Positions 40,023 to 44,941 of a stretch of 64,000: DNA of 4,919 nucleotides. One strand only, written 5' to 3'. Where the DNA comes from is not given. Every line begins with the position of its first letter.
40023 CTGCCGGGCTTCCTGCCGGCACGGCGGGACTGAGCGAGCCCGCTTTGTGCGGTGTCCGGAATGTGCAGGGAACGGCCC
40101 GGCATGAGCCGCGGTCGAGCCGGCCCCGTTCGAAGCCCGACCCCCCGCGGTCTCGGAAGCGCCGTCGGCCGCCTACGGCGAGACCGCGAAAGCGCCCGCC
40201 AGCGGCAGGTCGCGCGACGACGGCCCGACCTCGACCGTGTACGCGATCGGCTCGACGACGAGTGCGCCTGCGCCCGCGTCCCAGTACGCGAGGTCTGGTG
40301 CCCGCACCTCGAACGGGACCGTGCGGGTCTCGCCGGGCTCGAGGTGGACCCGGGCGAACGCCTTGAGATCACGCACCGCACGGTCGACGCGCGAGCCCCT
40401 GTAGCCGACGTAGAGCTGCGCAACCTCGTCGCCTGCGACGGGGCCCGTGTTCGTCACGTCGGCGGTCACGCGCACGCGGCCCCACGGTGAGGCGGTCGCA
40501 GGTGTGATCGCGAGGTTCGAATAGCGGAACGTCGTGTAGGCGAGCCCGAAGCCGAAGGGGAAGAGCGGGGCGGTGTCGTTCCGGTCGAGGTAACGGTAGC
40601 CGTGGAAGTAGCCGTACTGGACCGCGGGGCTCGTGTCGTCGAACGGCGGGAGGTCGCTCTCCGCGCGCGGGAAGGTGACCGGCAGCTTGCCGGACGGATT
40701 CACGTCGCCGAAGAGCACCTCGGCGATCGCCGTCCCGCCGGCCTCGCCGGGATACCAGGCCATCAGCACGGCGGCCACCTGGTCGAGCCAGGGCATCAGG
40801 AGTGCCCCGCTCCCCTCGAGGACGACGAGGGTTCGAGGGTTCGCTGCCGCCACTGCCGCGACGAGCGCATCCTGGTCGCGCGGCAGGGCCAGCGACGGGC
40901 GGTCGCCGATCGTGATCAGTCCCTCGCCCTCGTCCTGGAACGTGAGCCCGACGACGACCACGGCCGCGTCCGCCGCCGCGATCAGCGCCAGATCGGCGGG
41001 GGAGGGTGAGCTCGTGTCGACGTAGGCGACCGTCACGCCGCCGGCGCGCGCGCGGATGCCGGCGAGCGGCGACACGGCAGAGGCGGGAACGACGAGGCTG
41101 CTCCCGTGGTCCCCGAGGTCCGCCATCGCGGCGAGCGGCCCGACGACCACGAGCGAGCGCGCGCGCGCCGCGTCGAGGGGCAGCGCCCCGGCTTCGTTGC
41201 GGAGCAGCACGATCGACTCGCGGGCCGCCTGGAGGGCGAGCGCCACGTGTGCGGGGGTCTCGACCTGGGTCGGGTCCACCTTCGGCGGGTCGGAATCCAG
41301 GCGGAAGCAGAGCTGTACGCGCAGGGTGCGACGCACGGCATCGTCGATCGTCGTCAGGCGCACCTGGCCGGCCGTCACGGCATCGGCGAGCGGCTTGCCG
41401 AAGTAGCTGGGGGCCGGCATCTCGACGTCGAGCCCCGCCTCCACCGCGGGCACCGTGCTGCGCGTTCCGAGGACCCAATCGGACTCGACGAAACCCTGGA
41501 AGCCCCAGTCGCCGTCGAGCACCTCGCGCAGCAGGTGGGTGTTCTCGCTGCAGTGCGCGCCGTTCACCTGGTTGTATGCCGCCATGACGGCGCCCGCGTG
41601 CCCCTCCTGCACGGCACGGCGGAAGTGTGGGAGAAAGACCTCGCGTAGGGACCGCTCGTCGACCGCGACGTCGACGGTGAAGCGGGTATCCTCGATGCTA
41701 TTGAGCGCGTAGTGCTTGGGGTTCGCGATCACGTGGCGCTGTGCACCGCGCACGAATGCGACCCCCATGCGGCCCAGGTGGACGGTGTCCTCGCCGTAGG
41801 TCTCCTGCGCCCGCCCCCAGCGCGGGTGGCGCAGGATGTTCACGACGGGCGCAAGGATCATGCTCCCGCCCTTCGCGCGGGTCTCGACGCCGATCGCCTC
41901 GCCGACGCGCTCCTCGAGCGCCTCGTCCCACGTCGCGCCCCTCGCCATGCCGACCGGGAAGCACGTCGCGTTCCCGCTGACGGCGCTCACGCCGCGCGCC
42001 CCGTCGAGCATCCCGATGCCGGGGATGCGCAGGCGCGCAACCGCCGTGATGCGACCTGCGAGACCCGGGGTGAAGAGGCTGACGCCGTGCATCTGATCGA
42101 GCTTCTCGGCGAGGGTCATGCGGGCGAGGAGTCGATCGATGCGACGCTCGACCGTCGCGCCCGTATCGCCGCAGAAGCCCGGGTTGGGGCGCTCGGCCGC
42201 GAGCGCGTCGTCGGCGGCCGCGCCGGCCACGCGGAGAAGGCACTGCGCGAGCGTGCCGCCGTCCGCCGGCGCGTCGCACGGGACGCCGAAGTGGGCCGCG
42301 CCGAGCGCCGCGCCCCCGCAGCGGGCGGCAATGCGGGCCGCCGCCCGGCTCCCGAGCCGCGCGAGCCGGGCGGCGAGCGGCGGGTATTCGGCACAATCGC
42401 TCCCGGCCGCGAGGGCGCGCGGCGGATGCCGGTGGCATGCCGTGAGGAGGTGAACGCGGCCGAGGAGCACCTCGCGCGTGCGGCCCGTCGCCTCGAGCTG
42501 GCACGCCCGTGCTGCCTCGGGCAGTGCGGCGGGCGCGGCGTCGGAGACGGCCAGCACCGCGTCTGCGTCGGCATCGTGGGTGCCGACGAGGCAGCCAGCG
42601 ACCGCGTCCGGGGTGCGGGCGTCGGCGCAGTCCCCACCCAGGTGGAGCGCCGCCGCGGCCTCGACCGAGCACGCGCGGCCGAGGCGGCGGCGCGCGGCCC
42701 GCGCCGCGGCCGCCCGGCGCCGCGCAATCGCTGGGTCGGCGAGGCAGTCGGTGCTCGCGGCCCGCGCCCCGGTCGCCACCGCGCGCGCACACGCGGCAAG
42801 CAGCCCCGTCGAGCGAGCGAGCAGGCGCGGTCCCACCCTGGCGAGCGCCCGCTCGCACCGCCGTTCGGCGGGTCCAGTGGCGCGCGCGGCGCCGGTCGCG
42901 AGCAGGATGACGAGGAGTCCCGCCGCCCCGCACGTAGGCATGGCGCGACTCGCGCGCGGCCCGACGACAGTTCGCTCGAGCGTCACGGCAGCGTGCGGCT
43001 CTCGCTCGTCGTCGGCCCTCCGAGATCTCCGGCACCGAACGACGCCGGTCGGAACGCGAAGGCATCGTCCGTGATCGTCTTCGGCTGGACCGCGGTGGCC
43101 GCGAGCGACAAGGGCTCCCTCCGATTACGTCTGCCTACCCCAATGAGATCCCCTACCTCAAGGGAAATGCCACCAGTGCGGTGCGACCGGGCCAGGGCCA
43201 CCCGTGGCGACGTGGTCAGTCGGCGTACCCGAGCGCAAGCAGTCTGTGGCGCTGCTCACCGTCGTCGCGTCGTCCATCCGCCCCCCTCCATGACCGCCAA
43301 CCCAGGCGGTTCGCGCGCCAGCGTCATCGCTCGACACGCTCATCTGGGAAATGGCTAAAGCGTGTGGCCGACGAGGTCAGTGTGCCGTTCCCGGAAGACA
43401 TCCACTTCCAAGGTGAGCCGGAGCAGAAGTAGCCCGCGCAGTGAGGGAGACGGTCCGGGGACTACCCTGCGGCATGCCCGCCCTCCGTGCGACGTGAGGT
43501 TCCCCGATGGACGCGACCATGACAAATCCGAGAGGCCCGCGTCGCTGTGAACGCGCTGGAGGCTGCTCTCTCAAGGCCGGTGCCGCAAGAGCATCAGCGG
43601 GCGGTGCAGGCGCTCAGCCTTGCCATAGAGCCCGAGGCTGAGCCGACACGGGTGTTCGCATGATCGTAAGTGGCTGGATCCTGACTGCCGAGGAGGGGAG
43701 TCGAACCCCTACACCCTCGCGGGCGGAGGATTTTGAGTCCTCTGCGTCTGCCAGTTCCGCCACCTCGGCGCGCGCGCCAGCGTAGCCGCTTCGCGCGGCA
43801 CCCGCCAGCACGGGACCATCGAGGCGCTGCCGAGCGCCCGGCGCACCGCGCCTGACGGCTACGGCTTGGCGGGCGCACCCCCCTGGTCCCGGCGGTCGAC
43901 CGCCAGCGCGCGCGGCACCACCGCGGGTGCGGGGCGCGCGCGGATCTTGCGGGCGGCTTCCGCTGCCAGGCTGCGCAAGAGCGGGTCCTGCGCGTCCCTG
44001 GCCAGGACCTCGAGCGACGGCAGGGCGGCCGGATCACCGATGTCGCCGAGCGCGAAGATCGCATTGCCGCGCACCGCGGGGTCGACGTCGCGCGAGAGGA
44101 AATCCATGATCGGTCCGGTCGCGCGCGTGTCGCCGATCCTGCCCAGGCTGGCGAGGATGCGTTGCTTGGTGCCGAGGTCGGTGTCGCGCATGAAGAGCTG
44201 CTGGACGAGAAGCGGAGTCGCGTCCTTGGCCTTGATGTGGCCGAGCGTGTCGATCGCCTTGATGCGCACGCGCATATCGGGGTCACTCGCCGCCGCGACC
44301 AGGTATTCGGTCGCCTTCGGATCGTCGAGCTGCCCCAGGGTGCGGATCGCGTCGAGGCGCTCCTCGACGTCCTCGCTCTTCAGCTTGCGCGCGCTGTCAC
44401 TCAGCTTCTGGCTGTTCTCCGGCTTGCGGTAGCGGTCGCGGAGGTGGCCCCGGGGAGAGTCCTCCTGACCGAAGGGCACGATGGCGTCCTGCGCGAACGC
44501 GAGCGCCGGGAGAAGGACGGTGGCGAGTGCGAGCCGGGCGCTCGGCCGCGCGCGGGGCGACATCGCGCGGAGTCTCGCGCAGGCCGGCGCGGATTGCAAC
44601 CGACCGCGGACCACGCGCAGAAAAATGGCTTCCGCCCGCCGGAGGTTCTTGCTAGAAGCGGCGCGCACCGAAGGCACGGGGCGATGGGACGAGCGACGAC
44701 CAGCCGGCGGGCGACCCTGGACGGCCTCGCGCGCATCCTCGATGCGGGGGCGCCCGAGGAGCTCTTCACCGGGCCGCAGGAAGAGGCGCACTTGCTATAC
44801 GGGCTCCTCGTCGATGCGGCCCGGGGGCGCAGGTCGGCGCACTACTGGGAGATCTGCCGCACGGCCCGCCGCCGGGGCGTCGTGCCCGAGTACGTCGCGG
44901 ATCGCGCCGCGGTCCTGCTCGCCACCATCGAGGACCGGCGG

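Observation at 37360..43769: Integrase-less 6.3 kb island in tRNA-Leu(CAA)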

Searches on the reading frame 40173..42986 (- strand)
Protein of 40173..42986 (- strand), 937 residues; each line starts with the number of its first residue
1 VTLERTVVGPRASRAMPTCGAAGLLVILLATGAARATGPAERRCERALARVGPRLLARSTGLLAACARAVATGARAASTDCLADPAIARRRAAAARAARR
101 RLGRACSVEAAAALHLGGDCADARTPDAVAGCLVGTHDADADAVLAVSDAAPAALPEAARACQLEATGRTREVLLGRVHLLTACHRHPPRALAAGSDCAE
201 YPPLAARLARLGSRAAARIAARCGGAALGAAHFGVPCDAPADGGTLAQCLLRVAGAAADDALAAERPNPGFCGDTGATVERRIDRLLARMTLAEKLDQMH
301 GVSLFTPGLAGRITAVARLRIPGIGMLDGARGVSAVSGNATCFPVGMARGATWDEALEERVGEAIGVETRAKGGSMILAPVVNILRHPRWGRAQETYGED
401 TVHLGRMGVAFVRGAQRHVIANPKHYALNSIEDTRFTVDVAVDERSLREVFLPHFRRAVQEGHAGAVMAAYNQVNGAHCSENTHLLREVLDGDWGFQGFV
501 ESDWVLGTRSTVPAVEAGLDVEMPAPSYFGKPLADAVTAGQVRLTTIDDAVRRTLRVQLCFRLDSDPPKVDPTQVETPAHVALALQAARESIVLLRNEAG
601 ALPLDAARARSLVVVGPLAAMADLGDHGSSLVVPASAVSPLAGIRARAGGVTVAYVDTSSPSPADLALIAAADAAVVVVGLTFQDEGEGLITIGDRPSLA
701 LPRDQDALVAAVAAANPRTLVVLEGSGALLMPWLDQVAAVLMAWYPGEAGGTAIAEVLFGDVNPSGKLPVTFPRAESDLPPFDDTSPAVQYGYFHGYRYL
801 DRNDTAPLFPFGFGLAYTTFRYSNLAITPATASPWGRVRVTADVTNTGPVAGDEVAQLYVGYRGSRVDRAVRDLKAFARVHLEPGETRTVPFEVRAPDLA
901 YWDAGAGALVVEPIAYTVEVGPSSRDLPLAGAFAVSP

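Call 7: search_protein_families(library=pfam, proteins=[window:40173-42986:-], max_evalue=0.01)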
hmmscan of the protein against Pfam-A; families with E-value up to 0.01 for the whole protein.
window:40173-42986:- (937 aa): 3 families
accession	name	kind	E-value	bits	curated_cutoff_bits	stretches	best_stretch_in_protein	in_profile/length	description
PF01915.27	Glyco_hydro_3_C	-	2.8e-54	184.6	31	1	592-817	1-200/200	Glycosyl hydrolase family 3 C-terminal domain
PF00933.27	Glyco_hydro_3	-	6.2e-41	141.3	27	1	317-557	59-316/316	Glycosyl hydrolase family 3 N terminal domain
PF14310.12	Fn3-like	-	7.2e-24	84.1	25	1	854-924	1-71/71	Fibronectin type III-like domain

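Call 63: find_homologous_proteins(query=window:40173-42941:-, max_evalue=1e-100)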
Query window:40173-42941:- (922 aa): 1269 proteins with E <= 1e-100 among 8000 candidates; the best 120 are listed.
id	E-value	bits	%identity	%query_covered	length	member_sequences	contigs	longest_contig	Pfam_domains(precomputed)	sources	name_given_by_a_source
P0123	0.0e+0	1407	92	75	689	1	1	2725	PF01915.28,PF14310.13,PF00933.28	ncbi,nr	ncbi:MAG TPA: glycoside hydrolase family 3 C-terminal domain-containing protein, partial [Verrucomic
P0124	0.0e+0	1344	94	70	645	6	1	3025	PF01915.28,PF14310.13,PF00933.28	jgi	-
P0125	0.0e+0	1301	66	99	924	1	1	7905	PF01915.28,PF14310.13,PF00933.28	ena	-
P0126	0.0e+0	1292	66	99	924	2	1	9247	PF01915.28,PF14310.13,PF00933.28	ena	-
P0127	0.0e+0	1286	66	97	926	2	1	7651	PF01915.28,PF14310.13,PF00933.28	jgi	jgi:beta-glucosidase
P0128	0.0e+0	1273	67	97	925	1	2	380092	PF01915.28,PF14310.13,PF00933.28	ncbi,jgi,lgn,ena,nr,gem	ncbi:MAG TPA: glycoside hydrolase family 3 C-terminal domain-containing protein [Candidatus Binatia 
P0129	0.0e+0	1254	65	97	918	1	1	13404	PF01915.28,PF14310.13,PF00933.28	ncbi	-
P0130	0.0e+0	1249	66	97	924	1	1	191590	PF01915.28,PF14310.13,PF00933.28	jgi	jgi:beta-glucosidase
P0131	0.0e+0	1237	66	97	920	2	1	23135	PF01915.28,PF14310.13,PF00933.28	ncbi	-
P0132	0.0e+0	1235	64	97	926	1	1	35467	PF01915.28,PF14310.13,PF00933.28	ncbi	-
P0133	0.0e+0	1229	62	99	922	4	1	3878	PF01915.28,PF14310.13,PF00933.28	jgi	-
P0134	0.0e+0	1220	63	99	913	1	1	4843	PF01915.28,PF14310.13,PF00933.28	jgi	jgi:beta-glucosidase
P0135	0.0e+0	1217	63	97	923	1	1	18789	PF01915.28,PF14310.13,PF00933.28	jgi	jgi:beta-glucosidase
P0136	0.0e+0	1215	62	100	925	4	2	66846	PF01915.28,PF14310.13,PF00933.28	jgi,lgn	-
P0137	0.0e+0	1213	64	98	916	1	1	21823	PF01915.28,PF14310.13,PF00933.28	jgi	jgi:beta-glucosidase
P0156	0.0e+0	1170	95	60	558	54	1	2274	PF01915.28,PF14310.13,PF00933.28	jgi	-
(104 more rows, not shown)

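Call 64: find_encoding_contigs(protein=P0123, flank=10000, max_places=4)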
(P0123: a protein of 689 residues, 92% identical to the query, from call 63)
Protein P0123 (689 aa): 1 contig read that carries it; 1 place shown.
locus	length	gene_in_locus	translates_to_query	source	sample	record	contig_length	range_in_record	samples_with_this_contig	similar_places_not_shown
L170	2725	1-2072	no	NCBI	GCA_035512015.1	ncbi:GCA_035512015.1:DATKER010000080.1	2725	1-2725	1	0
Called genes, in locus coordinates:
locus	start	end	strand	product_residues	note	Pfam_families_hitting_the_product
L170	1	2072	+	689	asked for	PF00933:Glyco_hydro_3, PF01915:Glyco_hydro_3_C, PF14310:Fn3-like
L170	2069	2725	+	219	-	PF04185:Phosphoesterase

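Call 65: find_encoding_contigs(protein=P0124, flank=10000, max_places=4)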
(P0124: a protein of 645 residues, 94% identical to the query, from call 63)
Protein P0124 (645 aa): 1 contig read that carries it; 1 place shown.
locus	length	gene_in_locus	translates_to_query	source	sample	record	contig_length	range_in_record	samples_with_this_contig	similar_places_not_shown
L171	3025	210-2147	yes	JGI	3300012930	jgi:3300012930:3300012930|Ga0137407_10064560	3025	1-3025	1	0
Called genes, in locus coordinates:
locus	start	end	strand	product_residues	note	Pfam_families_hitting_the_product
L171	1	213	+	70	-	?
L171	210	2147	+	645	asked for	PF00933:Glyco_hydro_3, PF01915:Glyco_hydro_3_C, PF14310:Fn3-like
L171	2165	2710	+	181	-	PF08002:DUF1697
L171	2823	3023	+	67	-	?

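Call 66: find_encoding_contigs(protein=P0156, flank=10000, max_places=6)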
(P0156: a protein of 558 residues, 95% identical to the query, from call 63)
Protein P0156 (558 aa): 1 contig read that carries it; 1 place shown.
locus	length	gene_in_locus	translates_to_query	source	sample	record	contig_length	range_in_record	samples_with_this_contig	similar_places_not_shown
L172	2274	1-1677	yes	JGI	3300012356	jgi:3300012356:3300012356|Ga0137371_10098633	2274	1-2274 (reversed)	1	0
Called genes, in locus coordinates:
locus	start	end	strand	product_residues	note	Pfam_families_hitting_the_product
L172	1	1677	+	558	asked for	PF00933:Glyco_hydro_3, PF01915:Glyco_hydro_3_C, PF14310:Fn3-like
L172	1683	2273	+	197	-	?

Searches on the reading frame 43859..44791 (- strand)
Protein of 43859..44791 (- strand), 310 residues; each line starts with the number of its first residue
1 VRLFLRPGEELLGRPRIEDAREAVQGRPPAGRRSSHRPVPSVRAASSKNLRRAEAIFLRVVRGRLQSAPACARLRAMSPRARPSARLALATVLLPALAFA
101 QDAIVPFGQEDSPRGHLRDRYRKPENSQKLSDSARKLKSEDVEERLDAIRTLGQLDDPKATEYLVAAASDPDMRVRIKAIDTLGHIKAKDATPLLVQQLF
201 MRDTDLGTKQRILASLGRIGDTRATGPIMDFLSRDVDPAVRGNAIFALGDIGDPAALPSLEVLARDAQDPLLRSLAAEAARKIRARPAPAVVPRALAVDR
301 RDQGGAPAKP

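Call 7: search_protein_families(library=pfam, proteins=[window:43859-44791:-], max_evalue=0.01)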
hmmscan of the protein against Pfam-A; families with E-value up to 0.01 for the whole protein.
window:43859-44791:- (310 aa): 4 families
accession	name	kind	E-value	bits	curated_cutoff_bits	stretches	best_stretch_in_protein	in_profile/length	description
PF13646.12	HEAT_2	-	1.1e-26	93.3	27.7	2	199-280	7-87/88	HEAT repeats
PF03130.22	HEAT_PBS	-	8.3e-14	51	20.9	1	240-261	1-22/27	PBS lyase HEAT-like repeat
PF02985.28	HEAT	-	4.9e-09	36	23.5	0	163-186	4-27/31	HEAT repeat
PF13513.12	HEAT_EZ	-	0.00012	22.9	27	0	158-186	27-55/55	HEAT-like repeat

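Call 48: find_related_loci(query=window:43859-44791:-, collection=metagenome_contigs, flank=10000)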
Query window:43859-44791:- (310 aa) in metagenome_contigs; peptide patterns used: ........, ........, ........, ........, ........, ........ (x = any residue, [..] = any of these).
599 stretches matched a pattern (row limit reached: there are more); 18 encode a relative of the query (tblastn E <= 1e-3); 18 distinct loci.
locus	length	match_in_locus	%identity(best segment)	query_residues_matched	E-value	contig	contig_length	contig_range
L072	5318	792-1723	88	1-310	2e-158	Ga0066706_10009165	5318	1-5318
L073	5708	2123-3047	86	1-308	4e-146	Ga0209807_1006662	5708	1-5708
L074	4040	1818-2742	87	1-308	2e-148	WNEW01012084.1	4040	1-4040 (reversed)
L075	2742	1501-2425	86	1-308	5e-152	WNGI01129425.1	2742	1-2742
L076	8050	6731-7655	86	1-308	5e-144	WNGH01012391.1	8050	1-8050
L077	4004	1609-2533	86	1-308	5e-148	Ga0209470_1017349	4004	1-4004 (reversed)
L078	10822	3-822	90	38-310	2e-143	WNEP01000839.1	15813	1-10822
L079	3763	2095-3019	82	1-308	2e-146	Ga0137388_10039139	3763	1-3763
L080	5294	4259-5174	87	1-310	1e-138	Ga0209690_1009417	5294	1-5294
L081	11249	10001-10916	87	1-310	9e-138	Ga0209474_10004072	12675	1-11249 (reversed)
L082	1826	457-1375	83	1-307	8e-148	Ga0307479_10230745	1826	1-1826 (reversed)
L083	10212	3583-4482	72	2-301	5e-125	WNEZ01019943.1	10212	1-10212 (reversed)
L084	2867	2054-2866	74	1-272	1e-122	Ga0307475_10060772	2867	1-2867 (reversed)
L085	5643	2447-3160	78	64-307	4e-110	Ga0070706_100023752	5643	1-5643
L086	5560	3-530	88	133-308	2e-93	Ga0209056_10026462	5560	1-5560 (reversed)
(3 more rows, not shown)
